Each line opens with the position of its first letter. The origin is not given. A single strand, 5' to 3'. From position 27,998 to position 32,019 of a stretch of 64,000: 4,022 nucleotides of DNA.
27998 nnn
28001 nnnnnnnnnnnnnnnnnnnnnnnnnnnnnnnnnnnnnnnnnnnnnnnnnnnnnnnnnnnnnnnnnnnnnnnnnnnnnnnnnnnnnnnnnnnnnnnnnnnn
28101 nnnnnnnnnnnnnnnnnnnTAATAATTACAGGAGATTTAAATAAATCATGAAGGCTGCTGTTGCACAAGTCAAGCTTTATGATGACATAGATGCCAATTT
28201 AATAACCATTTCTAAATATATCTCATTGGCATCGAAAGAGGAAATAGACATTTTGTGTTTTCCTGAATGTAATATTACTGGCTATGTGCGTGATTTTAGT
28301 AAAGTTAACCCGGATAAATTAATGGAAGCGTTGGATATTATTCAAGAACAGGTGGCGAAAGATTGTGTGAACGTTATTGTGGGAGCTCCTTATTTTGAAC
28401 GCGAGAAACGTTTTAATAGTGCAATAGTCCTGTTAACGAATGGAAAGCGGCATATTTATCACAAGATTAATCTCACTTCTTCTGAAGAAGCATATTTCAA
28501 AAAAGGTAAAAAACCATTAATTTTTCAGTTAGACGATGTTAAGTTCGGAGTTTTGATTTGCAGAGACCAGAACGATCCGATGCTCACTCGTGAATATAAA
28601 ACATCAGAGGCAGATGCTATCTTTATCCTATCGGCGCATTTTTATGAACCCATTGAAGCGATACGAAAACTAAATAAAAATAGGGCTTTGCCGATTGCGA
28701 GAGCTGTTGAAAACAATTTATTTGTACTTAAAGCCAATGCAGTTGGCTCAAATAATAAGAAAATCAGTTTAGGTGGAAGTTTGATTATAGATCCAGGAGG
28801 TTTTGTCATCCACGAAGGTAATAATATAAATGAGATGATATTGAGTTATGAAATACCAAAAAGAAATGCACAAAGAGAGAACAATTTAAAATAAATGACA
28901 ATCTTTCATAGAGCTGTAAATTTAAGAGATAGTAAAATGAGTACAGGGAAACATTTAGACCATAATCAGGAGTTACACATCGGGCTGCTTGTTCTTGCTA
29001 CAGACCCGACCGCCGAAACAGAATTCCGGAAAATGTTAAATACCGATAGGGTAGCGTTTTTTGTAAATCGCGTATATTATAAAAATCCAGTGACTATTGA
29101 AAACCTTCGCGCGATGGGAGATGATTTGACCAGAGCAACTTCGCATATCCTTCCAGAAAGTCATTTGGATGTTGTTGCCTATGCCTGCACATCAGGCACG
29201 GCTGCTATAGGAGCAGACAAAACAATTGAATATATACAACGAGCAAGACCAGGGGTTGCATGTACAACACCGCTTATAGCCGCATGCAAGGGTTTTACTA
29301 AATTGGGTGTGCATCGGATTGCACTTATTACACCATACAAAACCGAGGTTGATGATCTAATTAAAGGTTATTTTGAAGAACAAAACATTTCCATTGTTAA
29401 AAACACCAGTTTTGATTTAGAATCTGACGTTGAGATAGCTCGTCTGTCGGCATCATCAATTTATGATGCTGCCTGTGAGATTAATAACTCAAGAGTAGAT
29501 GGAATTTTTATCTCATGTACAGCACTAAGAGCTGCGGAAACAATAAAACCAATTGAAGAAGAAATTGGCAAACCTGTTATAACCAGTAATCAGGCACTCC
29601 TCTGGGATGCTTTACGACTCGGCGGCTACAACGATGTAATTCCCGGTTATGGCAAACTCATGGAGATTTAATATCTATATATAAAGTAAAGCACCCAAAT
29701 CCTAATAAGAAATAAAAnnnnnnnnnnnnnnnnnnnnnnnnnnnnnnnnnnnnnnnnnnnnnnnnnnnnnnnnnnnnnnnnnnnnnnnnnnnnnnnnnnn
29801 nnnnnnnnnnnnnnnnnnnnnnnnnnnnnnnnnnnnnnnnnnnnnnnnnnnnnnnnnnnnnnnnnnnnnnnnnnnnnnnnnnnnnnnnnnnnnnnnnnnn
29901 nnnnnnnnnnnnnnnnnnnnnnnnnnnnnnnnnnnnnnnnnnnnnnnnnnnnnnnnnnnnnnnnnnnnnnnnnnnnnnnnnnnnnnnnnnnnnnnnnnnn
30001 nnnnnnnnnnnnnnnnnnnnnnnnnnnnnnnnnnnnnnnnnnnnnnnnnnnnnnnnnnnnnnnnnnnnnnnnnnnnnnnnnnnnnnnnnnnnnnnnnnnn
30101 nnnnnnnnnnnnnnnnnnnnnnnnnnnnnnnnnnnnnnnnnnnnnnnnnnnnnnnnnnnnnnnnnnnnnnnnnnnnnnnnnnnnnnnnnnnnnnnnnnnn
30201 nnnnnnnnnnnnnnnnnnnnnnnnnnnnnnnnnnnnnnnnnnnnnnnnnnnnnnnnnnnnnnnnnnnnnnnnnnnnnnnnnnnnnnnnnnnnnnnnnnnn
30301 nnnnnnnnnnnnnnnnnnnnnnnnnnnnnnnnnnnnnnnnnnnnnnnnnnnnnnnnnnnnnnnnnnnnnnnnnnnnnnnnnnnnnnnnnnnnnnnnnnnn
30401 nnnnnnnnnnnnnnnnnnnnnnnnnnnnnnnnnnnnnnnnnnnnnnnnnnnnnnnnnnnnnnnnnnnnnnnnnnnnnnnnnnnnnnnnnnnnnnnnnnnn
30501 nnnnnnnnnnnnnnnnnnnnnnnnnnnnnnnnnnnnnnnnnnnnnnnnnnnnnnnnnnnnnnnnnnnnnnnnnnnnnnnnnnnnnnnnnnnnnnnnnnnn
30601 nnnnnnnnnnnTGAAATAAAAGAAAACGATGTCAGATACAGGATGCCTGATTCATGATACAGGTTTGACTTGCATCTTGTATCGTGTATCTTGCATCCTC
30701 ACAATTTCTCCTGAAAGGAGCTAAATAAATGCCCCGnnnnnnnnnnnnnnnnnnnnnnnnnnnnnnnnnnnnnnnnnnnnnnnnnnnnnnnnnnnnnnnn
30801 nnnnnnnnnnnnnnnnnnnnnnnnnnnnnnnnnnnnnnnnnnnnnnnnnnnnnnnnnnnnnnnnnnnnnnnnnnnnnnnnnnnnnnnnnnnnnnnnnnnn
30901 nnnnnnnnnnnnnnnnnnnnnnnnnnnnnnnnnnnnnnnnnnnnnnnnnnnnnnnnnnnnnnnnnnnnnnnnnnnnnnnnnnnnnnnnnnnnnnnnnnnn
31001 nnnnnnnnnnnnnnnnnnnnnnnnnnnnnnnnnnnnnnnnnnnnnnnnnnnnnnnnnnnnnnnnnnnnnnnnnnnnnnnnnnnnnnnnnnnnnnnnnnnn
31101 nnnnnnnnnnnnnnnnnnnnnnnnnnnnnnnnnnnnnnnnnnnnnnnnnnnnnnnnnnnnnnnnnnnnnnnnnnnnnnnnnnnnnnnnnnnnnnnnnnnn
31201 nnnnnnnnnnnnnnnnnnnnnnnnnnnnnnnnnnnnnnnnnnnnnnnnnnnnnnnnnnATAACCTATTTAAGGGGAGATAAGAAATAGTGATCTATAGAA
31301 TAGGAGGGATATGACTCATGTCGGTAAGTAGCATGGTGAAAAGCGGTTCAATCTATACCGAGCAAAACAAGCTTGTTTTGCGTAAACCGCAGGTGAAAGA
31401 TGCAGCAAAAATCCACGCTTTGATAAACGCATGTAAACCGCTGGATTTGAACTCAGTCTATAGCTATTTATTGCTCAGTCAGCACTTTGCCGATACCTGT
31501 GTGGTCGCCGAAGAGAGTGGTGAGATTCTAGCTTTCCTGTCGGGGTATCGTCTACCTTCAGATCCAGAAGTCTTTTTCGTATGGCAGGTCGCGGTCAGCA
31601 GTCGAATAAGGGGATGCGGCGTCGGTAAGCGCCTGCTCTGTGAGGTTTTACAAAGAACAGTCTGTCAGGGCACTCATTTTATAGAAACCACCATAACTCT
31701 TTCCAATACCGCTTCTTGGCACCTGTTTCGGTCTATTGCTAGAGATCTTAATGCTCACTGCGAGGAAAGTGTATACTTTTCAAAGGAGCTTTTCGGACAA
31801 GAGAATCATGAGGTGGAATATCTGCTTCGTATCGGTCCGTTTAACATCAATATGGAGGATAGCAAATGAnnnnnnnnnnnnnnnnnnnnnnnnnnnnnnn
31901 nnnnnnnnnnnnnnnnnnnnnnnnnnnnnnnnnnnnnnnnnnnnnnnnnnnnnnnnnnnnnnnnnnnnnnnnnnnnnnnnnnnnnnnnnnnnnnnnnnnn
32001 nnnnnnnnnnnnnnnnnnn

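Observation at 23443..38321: Compatible-solute supercluster: mannosylglycerate genes, duplicated GH38 mannosidases, ectABC and an AsnB-type amidotransferase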

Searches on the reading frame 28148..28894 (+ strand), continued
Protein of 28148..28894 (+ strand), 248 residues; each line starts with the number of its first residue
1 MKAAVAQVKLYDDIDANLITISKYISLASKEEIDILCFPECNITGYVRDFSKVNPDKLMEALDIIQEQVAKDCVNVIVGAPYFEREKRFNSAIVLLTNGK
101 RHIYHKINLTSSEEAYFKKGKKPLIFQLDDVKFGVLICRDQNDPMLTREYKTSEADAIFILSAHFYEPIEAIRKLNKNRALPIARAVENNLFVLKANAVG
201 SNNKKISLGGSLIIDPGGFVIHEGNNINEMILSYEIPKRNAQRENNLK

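Call 97: find_encoding_contigs(protein=P0320, flank=9000, max_places=2)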
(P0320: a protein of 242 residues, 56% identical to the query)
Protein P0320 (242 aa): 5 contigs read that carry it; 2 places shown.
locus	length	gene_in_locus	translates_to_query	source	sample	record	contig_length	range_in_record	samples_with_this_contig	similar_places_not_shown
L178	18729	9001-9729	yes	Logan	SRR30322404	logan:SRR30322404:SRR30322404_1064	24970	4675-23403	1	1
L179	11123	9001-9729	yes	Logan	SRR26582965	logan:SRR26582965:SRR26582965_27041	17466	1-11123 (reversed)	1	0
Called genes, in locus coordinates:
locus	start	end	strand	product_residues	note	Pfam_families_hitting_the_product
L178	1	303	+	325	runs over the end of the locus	PF01073:3Beta_HSD, PF01370:Epimerase, PF02719:Polysacc_synt_2 (weak), PF04321:RmlD_sub_bind, PF07993:NAD_binding_4, PF16363:GDP_Man_Dehyd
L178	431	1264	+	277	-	PF01522:Polysacc_deac_1, PF11959:DUF3473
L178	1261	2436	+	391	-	PF02655:ATP-grasp_3, PF02786:CPSase_L_D2, PF07478:Dala_Dala_lig_C (faint), PF02222:ATP-grasp (weak), PF13535:ATP-grasp_4 (faint), PF15632:ATPgrasp_Ter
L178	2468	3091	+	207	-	PF02811:PHP, PF13263:PHP_C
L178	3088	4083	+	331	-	PF04015:DUF362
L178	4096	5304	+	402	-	PF13439:Glyco_transf_4, PF13579:Glyco_trans_4_4, PF00534:Glycos_transf_1, PF13692:Glyco_trans_1_4, PF13524:Glyco_trans_1_2 (weak)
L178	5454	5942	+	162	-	PF13384:HTH_23, PF13551:HTH_29, PF13565:HTH_32, PF13592:HTH_33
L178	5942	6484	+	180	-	PF13358:DDE_3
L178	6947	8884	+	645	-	PF13522:GATase_6, PF12481:DUF3700 (weak), PF13537:GATase_7, PF00733:Asn_synthase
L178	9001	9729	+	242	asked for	PF00795:CN_hydrolase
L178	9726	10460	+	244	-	PF00483:NTP_transferase, PF12804:NTP_transf_3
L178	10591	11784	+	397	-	PF04464:Glyphos_transf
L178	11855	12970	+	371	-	PF13439:Glyco_transf_4, PF13579:Glyco_trans_4_4, PF20706:GT4-conflict, PF00534:Glycos_transf_1, PF13692:Glyco_trans_1_4, PF13524:Glyco_trans_1_2 (faint)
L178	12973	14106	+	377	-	PF13439:Glyco_transf_4, PF00534:Glycos_transf_1, PF13692:Glyco_trans_1_4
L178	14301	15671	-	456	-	PF13546:DDE_5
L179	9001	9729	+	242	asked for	PF00795:CN_hydrolase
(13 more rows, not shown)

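Call 103: find_encoding_contigs(protein=P0243, flank=10000, max_places=2)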
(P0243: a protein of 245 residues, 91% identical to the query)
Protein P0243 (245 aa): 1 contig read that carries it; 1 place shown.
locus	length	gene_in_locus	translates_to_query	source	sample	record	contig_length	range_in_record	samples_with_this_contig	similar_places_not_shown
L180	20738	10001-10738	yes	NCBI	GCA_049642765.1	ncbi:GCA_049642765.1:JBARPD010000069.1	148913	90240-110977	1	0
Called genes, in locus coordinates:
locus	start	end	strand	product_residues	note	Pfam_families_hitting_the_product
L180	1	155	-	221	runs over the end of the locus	PF01351:RNase_HII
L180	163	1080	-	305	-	PF00890:FAD_binding_2 (faint), PF01134:GIDA (faint), PF01494:FAD_binding_3 (faint), PF01946:Thi4 (faint), PF07992:Pyr_redox_2, PF12831:FAD_oxidored (weak), PF13738:Pyr_redox_3, PF00070:Pyr_redox, +2 more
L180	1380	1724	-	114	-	PF01157:Ribosomal_L21e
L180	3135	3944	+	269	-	PF00702:Hydrolase (faint), PF08282:Hydrolase_3, PF12710:HAD (faint), PF05116:S6PP (weak)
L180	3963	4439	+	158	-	-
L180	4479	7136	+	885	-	PF01074:Glyco_hydro_38N, PF09261:Alpha-mann_mid, PF07748:Glyco_hydro_38C, PF17677:Glyco_hydro38C2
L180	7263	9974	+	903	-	PF01074:Glyco_hydro_38N, PF09261:Alpha-mann_mid, PF07748:Glyco_hydro_38C, PF17677:Glyco_hydro38C2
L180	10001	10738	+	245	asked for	PF00795:CN_hydrolase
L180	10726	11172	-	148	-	PF13404:HTH_AsnC-type, PF13412:HTH_24, PF01037:AsnC_trans_reg (weak)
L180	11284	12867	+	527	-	PF13522:GATase_6, PF13537:GATase_7, PF00733:Asn_synthase, PF24167:DUF7411, PF00733:Asn_synthase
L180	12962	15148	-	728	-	PF00009:GTP_EFTU, PF22042:EF-G_D2, PF03144:GTP_EFTU_D2, PF14492:EFG_III, PF03764:EFG_IV, PF00679:EFG_C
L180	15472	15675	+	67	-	PF10049:DUF2283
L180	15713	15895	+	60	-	-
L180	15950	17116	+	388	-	PF13646:HEAT_2, PF13513:HEAT_EZ (faint), PF00514:Arm (faint), PF02985:HEAT (faint), PF03130:HEAT_PBS (weak), PF13646:HEAT_2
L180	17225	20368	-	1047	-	PF02384:N6_Mtase (weak), PF07669:Eco57I, PF18135:Type_ISP_C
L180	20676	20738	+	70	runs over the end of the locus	PF00881:Nitroreductase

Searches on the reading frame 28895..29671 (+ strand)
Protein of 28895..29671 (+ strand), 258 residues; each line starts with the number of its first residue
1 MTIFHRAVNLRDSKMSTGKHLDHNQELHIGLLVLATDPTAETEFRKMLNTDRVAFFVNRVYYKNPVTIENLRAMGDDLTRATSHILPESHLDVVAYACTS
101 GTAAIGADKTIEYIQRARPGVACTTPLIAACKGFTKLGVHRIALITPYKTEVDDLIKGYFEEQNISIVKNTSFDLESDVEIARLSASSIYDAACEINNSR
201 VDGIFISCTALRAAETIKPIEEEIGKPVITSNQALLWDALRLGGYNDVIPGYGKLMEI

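Call 3: search_protein_families(library=pfam, proteins=[window:28895-29671:+])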
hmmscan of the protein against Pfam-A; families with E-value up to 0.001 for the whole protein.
window:28895-29671:+ (258 aa): 2 families
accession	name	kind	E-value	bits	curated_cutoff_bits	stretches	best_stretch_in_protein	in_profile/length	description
PF17645.6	Amdase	-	2e-22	80.4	25.9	1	116-256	86-228/228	Arylmalonate decarboxylase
PF01177.27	Asp_Glu_race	-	7.8e-05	23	31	1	112-238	83-210/211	Asp/Glu/Hydantoin racemase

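Call 6: search_protein_families(library=ncbifam, proteins=[window:28895-29671:+])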
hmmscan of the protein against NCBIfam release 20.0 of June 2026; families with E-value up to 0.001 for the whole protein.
window:28895-29671:+ (258 aa): 2 families
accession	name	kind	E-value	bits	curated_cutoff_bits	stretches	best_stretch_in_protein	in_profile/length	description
TIGR02990.1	ectoine_eutA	equivalog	3.7e-76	255.7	318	1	27-257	8-238/239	ectoine utilization protein EutA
NF052327.1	arylmal_decarb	equivalog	5.4e-23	81.8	225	1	92-256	62-230/231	arylmalonate decarboxylase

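Call 77: search_solved_structures(query=window:28895-29671:+, max_evalue=0.001)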
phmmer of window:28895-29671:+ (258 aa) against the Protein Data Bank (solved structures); distinct sequences matched with E-value up to 0.001: 11.
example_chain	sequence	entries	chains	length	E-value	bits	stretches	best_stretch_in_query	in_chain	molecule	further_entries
3ixm_A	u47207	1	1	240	8e-19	71.7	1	90-256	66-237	Arylmalonate decarboxylase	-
3dtv_A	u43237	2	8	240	7e-18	68.6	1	107-256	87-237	Arylmalonate decarboxylase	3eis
3dg9_A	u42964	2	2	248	7.6e-18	68.5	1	108-256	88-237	Arylmalonate decarboxylase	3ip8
2vlb_A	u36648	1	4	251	8e-18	68.4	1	108-256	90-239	ARYLMALONATE DECARBOXYLASE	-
3ixl_A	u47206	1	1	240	2e-17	67.1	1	90-256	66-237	Arylmalonate decarboxylase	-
4fq7_A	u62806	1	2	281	4e-15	59.6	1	25-256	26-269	Maleate cis-trans isomerase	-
4fq5_B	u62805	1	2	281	1.7e-14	57.5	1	25-256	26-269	Maleate cis-trans isomerase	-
2xed_A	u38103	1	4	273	2.2e-13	53.8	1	28-256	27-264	PUTATIVE MALEATE ISOMERASE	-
2xec_A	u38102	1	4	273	2.4e-13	53.7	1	28-256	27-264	PUTATIVE MALEATE ISOMERASE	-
4ix1_A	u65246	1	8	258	1e-07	35.3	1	186-257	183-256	hypothetical protein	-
2dgd_A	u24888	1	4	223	3.5e-07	33.5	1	91-251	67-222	223aa long hypothetical arylmalonate decarboxylase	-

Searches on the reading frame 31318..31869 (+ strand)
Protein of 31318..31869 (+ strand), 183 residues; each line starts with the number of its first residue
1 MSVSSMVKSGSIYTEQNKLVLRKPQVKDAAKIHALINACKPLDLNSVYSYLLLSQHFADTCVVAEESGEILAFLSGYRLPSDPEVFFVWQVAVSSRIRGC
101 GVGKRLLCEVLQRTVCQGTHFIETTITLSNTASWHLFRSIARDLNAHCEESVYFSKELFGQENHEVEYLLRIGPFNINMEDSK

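Call 3: search_protein_families(library=pfam, proteins=[window:31318-31869:+])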
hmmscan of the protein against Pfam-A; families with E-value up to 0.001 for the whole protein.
window:31318-31869:+ (183 aa): 2 families
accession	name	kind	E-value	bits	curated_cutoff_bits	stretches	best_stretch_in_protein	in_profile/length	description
PF00583.31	Acetyltransf_1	-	8.3e-14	52.3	20.7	1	35-138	7-112/116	Acetyltransferase (GNAT) family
PF13508.13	Acetyltransf_7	-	1.1e-06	29.4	27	1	60-130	4-69/84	Acetyltransferase (GNAT) domain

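Call 6: search_protein_families(library=ncbifam, proteins=[window:31318-31869:+])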
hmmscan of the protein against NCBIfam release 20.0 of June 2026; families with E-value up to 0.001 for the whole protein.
window:31318-31869:+ (183 aa): 1 family
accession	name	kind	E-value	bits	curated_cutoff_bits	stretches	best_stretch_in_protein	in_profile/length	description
TIGR02406.1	ectoine_EctA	equivalog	8.1e-59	198.1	120.6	1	21-176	1-157/157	diaminobutyrate acetyltransferase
